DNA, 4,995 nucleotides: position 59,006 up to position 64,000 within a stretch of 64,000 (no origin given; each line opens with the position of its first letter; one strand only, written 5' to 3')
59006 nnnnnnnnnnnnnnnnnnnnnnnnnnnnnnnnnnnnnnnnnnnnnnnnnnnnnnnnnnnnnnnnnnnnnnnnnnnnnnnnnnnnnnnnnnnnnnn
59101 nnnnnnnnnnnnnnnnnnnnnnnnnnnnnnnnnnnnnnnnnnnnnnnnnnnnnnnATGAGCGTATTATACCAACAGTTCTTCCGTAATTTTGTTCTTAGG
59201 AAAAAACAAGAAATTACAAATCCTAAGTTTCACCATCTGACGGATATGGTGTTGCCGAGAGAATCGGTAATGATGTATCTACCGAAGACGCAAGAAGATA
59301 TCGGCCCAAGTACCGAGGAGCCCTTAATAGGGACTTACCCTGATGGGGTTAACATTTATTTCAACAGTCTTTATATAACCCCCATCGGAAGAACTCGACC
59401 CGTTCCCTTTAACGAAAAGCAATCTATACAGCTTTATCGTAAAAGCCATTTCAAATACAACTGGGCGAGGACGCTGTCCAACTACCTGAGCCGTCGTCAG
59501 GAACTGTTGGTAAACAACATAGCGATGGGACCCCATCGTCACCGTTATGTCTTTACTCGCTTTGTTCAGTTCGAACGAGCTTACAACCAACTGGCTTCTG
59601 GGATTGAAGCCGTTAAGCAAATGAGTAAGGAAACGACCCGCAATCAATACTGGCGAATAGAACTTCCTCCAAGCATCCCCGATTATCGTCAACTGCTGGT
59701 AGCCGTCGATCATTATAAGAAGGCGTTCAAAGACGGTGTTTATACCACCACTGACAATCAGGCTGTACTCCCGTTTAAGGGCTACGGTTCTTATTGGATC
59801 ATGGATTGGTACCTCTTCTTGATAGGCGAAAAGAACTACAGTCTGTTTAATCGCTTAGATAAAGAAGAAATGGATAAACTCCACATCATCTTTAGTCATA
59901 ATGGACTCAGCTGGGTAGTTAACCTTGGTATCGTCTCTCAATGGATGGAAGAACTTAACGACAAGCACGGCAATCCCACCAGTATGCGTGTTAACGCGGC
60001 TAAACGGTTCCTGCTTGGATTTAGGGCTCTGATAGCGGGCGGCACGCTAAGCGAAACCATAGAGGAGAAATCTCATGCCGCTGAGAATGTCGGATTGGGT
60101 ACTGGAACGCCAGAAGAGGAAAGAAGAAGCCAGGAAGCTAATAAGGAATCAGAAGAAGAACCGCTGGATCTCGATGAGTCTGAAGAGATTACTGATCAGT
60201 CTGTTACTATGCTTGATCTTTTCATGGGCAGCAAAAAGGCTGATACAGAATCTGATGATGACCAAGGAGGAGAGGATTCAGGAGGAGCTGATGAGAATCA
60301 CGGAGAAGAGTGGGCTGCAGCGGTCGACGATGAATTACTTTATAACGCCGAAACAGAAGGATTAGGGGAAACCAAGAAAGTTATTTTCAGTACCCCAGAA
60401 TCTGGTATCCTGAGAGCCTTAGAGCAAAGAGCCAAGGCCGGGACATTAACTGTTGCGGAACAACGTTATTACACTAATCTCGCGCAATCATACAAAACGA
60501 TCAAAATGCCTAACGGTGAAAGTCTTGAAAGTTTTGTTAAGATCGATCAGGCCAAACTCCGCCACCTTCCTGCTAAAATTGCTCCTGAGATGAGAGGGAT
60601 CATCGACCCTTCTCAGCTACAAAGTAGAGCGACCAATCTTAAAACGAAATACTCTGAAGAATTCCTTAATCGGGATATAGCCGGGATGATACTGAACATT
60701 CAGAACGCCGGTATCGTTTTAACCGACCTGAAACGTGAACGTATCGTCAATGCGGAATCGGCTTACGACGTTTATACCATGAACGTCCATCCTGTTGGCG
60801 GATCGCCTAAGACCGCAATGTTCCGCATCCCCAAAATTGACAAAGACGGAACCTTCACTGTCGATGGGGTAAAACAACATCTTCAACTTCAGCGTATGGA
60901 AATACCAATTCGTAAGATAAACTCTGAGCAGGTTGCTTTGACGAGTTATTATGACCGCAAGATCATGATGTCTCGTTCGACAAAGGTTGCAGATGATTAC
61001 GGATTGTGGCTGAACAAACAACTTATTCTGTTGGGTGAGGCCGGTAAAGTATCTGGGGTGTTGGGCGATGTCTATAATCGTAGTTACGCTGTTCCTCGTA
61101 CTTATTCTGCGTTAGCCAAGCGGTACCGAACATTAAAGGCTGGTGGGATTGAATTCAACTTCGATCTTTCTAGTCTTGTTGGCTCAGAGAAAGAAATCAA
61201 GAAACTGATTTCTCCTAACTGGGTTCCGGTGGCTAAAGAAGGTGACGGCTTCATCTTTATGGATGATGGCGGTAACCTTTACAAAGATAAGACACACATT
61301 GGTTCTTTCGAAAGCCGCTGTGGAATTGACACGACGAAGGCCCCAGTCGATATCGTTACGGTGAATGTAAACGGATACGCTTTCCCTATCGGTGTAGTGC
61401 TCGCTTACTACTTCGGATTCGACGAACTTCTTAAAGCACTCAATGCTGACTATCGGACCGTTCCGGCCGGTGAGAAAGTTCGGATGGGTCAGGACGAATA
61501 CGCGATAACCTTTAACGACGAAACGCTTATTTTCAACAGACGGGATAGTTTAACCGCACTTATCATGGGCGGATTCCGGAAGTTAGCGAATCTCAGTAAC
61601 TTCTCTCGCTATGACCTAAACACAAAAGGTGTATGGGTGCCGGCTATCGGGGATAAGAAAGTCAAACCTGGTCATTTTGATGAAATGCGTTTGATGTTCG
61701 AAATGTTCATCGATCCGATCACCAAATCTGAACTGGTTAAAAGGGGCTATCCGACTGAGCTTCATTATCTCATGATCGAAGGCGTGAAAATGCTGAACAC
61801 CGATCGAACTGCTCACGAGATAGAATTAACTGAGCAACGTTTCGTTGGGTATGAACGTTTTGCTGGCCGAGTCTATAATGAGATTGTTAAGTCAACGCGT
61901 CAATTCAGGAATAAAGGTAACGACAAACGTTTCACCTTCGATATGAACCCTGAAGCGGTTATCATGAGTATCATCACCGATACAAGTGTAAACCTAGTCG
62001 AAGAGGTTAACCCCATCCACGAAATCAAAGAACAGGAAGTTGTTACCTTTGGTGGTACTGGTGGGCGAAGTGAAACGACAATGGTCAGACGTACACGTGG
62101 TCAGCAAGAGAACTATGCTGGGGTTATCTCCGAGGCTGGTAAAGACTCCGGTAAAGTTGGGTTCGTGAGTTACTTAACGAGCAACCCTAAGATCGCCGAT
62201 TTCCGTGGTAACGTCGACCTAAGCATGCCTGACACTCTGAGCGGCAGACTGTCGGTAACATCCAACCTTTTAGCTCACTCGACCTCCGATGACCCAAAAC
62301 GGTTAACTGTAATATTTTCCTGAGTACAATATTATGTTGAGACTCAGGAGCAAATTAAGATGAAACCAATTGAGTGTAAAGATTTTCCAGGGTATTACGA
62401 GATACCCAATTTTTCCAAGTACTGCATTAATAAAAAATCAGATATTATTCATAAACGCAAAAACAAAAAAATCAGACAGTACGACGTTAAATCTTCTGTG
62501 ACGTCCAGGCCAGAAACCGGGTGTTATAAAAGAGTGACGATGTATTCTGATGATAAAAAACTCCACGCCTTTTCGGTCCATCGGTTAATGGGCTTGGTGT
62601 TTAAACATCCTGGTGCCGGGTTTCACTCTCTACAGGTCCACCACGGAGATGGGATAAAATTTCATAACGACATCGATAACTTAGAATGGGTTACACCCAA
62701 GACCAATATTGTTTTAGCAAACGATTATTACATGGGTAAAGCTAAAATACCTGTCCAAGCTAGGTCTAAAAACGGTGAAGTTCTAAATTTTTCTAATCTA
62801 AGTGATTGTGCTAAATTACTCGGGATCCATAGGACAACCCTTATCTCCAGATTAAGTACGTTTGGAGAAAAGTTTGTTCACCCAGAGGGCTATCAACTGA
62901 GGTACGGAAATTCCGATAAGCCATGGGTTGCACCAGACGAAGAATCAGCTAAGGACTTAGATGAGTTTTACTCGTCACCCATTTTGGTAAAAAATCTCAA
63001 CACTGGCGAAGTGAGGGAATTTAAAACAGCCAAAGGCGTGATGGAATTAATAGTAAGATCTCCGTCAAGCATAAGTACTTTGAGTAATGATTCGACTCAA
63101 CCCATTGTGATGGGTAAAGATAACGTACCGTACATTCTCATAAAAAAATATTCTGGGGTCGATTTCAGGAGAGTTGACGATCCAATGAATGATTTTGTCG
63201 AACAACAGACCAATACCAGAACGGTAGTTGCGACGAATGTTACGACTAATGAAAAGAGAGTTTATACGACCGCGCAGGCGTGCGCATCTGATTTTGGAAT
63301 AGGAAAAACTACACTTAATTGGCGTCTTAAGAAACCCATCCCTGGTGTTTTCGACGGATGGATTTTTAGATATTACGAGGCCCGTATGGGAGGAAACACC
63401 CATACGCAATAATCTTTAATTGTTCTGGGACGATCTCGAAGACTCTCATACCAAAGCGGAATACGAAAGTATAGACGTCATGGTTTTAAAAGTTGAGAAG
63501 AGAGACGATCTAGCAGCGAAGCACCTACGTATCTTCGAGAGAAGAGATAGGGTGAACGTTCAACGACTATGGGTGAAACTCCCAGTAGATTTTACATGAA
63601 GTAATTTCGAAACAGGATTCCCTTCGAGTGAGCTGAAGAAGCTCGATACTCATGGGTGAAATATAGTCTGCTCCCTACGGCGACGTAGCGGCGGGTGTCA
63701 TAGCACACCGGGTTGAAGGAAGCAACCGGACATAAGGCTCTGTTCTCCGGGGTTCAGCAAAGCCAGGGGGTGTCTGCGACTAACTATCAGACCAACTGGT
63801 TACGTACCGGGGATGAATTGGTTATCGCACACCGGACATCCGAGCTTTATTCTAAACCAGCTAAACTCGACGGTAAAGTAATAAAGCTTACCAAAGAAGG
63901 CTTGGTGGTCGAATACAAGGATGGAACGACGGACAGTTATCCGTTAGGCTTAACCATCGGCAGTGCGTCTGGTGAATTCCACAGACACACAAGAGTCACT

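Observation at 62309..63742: Second group I intron, carrying an HNH homing endonuclease, interrupts the RNAP beta gene in the conserved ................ region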

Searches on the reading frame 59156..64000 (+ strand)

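Call 11: search_protein_families(library=pfam, proteins=[L001:4001-8257:+], max_evalue=0.01)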
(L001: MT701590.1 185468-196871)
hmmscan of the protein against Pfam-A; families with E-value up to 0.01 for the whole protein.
L001:4001-8257:+ (1418 aa): 0 families

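Call 12: search_protein_families(library=phrogs, proteins=[L002:2186-3460:+], max_evalue=0.001)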
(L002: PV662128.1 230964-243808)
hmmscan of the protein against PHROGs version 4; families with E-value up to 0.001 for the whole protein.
L002:2186-3460:+ (424 aa): 6 families
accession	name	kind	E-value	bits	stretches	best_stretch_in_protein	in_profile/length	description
phrog_59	-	DNA, RNA and nucleotide metabolism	1.2e-23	85.2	1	99-419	132-401/423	HNH endonuclease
phrog_959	-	DNA, RNA and nucleotide metabolism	3.1e-14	53.9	1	110-219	11-113/138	HNH endonuclease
phrog_99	-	DNA, RNA and nucleotide metabolism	2.1e-06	28.7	1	155-215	152-208/383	HNH endonuclease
phrog_30377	-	DNA, RNA and nucleotide metabolism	5.8e-06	27.4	1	164-233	11-75/82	HNH endonuclease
phrog_1492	-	DNA, RNA and nucleotide metabolism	0.00019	21.7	1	151-217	102-164/414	HNH endonuclease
phrog_37683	-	unknown function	0.00048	20.3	1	140-208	138-204/279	-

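Call 13: search_solved_structures(query=L001:4001-8257:+, max_evalue=0.01, show_alignments=2)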
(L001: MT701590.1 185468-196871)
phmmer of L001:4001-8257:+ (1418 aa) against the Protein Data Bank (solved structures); distinct sequences matched with E-value up to 0.01: 5.
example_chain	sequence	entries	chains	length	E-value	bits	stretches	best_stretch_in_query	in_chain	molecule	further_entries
1iw7_C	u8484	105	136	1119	4.5e-05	24.4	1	1032-1216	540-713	RNA polymerase beta subunit | DNA-directed RNA polymerase beta chain | DNA-directed RNA polymerase subunit beta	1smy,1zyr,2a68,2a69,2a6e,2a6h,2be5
1ynj_C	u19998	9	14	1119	7.6e-05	23.6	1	1032-1217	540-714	DNA-directed RNA polymerase beta chain | DNA-directed RNA polymerase subunit beta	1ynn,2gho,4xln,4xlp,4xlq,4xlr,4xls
1hqm_C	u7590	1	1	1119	7.6e-05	23.6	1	1032-1217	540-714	DNA-directed RNA polymerase subunit beta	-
1l9u_C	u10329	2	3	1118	0.0014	19.5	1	1032-1217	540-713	RNA POLYMERASE, BETA SUBUNIT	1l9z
1i6v_C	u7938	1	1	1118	0.0014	19.5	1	1032-1217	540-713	DNA-DIRECTED RNA POLYMERASE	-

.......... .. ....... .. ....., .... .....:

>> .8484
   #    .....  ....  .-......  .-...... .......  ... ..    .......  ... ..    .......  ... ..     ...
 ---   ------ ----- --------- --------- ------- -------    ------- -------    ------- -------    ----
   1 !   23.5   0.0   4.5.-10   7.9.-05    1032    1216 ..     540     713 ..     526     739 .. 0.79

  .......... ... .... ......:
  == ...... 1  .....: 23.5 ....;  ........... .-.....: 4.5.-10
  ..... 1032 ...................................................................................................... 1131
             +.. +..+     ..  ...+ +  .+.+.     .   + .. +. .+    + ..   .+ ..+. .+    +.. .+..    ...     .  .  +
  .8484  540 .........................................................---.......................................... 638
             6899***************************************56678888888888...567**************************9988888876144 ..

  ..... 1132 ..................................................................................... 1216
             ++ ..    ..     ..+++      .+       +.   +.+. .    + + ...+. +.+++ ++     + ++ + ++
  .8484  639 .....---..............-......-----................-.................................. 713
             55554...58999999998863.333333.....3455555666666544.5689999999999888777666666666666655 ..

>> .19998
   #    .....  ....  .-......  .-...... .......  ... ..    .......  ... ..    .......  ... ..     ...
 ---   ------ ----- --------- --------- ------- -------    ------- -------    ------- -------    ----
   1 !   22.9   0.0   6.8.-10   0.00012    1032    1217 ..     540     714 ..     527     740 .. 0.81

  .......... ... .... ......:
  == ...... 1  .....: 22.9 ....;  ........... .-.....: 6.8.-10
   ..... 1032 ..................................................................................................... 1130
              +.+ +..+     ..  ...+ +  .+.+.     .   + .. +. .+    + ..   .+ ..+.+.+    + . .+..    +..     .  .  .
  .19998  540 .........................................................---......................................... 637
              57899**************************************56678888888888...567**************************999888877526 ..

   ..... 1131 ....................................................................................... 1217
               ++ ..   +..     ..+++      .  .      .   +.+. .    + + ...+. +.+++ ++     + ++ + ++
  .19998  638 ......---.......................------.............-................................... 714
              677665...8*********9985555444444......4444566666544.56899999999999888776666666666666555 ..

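Call 34: find_homologous_proteins(query=L001:6911-7600:+, max_evalue=0.00001)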
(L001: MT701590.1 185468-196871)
Query L001:6911-7600:+ (230 aa): 16 proteins with E <= 0.00001 among 192 candidates.
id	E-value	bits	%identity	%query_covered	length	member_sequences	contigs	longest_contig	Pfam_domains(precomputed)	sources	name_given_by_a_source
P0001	4.9e-83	296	86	65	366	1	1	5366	-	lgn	-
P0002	3.5e-69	251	67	73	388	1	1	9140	-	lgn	-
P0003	9.1e-66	240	72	67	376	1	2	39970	-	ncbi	-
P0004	1.6e-56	209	71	56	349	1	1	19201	-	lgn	-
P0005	3.5e-53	198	59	69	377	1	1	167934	-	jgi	-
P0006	3.6e-53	198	64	66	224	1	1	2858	-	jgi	jgi:hypothetical protein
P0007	2.8e-52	195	62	66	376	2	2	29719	-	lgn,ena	-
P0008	2.0e-50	189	63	64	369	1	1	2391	-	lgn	-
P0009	1.3e-48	183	63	63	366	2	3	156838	-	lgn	-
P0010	3.3e-45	172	63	58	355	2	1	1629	-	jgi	jgi:phosphoribosylformylglycinamidine (FGAM) synthase PurS component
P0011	7.8e-45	171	63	59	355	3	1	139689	-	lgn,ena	-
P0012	1.1e-44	171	66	53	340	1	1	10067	-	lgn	-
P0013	5.3e-44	168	66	54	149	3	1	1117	-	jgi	jgi:hypothetical protein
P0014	3.0e-41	159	59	57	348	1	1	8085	-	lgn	-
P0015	1.3e-29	121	44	66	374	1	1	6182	-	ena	-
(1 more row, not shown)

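Call 36: find_encoding_contigs(protein=P0003, flank=6000, max_places=2)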
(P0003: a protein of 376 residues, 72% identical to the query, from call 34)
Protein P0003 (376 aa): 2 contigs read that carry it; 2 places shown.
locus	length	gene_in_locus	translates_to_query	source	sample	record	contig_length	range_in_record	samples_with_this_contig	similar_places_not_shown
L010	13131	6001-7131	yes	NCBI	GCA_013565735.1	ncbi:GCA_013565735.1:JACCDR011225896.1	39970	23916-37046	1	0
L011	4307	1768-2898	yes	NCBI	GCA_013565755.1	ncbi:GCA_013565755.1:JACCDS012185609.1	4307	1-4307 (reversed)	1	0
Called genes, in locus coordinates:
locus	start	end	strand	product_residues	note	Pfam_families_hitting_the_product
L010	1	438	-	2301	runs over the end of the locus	PF00182:Glyco_hydro_19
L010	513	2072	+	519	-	-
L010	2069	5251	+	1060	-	-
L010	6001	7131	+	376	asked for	-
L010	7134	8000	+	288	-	-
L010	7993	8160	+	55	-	-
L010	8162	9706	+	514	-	-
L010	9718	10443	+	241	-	-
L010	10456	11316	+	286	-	PF20034:Peptidase_S80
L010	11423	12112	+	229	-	-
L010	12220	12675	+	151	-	-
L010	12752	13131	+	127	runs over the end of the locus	-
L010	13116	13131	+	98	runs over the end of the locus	-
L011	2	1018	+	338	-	?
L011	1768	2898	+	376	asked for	-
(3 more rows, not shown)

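Call 37: find_encoding_contigs(protein=P0002, flank=6000, max_places=2)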
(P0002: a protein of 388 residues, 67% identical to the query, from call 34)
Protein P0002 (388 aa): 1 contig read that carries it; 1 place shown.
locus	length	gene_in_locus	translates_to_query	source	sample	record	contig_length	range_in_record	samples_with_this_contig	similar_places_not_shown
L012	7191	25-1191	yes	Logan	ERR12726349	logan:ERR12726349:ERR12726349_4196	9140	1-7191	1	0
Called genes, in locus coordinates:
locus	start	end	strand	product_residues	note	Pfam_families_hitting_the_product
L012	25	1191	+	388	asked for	-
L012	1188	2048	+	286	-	-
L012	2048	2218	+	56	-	-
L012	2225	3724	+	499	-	-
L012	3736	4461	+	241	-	-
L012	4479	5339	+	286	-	PF20034:Peptidase_S80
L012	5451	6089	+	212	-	-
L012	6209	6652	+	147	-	-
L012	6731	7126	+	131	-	-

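Call 38: find_encoding_contigs(protein=P0001, flank=6000, max_places=2)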
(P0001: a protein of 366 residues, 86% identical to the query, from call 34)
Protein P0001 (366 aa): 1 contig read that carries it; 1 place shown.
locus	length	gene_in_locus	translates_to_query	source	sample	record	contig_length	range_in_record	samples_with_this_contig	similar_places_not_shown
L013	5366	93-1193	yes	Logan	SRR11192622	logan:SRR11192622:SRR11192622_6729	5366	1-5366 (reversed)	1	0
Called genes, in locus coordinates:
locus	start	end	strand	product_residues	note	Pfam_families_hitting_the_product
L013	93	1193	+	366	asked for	-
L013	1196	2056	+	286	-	PF01471:PG_binding_1 (faint)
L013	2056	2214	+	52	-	-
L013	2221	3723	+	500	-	-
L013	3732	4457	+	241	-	-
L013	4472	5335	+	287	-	PF20034:Peptidase_S80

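Call 47: find_encoding_contigs(protein=P0009, flank=4000, max_places=1)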
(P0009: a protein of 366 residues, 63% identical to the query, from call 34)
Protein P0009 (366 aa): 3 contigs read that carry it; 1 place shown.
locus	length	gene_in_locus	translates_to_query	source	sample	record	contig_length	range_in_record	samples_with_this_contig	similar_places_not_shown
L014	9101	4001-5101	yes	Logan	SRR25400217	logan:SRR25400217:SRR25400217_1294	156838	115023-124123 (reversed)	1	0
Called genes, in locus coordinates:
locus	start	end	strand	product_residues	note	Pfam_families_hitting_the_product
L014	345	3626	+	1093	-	-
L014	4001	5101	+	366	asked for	-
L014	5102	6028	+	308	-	-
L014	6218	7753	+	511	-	-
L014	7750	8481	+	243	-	-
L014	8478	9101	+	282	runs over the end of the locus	PF20034:Peptidase_S80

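Call 48: find_encoding_contigs(protein=P0011, flank=4000, max_places=1)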
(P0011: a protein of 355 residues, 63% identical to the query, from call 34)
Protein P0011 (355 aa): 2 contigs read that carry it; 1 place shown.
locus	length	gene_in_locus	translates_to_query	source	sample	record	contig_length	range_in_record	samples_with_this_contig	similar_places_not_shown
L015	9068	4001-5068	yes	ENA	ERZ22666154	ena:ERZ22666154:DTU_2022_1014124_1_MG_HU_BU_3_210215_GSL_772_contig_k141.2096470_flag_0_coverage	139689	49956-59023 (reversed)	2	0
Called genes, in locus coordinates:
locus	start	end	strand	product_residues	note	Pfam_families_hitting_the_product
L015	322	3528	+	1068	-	-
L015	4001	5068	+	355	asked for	-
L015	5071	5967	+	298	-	PF01471:PG_binding_1 (faint)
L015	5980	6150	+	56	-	-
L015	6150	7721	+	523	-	-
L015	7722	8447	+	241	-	-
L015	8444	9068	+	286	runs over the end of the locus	PF20034:Peptidase_S80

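Call 49: find_encoding_contigs(protein=P0005, flank=4000, max_places=1)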
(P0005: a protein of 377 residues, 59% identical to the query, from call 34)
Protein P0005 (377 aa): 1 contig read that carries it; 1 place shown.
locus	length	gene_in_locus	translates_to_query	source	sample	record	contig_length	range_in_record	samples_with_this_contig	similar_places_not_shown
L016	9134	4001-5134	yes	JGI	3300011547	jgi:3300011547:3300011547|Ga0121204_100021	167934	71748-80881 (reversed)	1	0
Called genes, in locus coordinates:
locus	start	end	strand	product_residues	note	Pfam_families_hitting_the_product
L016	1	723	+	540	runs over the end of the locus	-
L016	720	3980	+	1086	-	-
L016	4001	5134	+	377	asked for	-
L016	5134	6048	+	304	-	PF01471:PG_binding_1 (faint)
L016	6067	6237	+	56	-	-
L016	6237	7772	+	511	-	-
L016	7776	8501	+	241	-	-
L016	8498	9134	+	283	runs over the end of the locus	-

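Call 50: find_encoding_contigs(protein=P0007, flank=4000, max_places=1)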
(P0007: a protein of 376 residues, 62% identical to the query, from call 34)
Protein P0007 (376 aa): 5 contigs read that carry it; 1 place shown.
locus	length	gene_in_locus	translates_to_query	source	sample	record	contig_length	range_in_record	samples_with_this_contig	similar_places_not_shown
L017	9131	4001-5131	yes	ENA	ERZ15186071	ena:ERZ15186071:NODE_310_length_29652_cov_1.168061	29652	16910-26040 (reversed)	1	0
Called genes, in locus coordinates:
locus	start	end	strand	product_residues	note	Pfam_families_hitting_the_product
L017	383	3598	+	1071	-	-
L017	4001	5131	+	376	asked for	-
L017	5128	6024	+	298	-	-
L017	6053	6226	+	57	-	-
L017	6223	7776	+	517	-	-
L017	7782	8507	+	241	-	-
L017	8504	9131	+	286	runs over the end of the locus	PF20034:Peptidase_S80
